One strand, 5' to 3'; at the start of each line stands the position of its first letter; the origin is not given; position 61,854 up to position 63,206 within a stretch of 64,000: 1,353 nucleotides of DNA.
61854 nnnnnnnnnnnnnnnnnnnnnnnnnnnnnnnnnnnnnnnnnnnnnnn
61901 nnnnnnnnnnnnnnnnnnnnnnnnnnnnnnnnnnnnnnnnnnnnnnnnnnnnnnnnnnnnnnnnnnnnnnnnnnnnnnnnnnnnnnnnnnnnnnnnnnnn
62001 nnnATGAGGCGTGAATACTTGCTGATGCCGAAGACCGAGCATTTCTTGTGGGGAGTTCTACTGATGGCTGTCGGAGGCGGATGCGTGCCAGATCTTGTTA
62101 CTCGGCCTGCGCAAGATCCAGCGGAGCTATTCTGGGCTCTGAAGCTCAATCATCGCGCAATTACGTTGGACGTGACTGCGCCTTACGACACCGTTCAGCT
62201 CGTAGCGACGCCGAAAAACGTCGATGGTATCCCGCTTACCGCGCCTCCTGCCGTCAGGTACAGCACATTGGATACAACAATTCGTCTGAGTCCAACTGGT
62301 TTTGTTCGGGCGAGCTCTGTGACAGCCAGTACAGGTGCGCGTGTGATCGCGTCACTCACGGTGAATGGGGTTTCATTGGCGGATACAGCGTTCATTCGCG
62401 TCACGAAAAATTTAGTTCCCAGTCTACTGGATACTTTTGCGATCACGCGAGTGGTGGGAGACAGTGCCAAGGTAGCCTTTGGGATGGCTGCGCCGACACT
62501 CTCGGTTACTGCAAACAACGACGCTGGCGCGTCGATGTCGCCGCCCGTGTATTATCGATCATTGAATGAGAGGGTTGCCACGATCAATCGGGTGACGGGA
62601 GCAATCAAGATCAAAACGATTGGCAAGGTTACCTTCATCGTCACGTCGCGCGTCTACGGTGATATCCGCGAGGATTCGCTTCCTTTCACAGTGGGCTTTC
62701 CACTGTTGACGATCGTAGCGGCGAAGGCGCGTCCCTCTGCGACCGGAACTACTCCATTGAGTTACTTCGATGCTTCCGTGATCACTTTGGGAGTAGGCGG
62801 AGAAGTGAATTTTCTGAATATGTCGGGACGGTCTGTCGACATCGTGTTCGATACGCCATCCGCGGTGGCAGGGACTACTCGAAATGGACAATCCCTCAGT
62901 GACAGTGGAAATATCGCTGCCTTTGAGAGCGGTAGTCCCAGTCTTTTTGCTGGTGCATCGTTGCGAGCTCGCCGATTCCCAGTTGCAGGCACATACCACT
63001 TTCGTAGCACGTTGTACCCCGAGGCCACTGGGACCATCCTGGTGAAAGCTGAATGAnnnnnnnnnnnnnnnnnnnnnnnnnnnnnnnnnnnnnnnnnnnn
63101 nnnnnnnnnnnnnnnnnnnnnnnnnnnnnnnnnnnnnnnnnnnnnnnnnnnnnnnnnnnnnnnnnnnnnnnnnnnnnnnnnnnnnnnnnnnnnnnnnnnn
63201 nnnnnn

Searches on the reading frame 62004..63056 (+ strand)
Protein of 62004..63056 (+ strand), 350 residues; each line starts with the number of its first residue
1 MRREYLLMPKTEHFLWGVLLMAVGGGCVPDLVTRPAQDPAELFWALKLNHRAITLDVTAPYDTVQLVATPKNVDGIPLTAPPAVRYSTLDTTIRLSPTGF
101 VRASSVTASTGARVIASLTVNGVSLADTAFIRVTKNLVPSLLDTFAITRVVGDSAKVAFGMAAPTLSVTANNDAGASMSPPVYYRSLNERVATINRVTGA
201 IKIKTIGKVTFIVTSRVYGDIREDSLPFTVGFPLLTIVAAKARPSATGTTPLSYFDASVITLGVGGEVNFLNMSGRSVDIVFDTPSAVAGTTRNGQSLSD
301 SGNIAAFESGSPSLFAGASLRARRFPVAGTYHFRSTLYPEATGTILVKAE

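Call 19: search_protein_families(library=pfam, proteins=[window:62004-63056:+], max_evalue=0.01)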
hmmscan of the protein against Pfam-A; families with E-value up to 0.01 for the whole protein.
window:62004-63056:+ (350 aa): 0 families

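Call 45: search_protein_families(library=pfam, proteins=[window:62004-63056:+], max_evalue=5)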
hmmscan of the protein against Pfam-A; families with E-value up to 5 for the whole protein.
window:62004-63056:+ (350 aa): 1 family
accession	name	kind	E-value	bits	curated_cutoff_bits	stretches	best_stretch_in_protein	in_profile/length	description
PF02368.24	Big_2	-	0.027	14.9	22.8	1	182-216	36-69/79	Bacterial Ig-like domain (group 2)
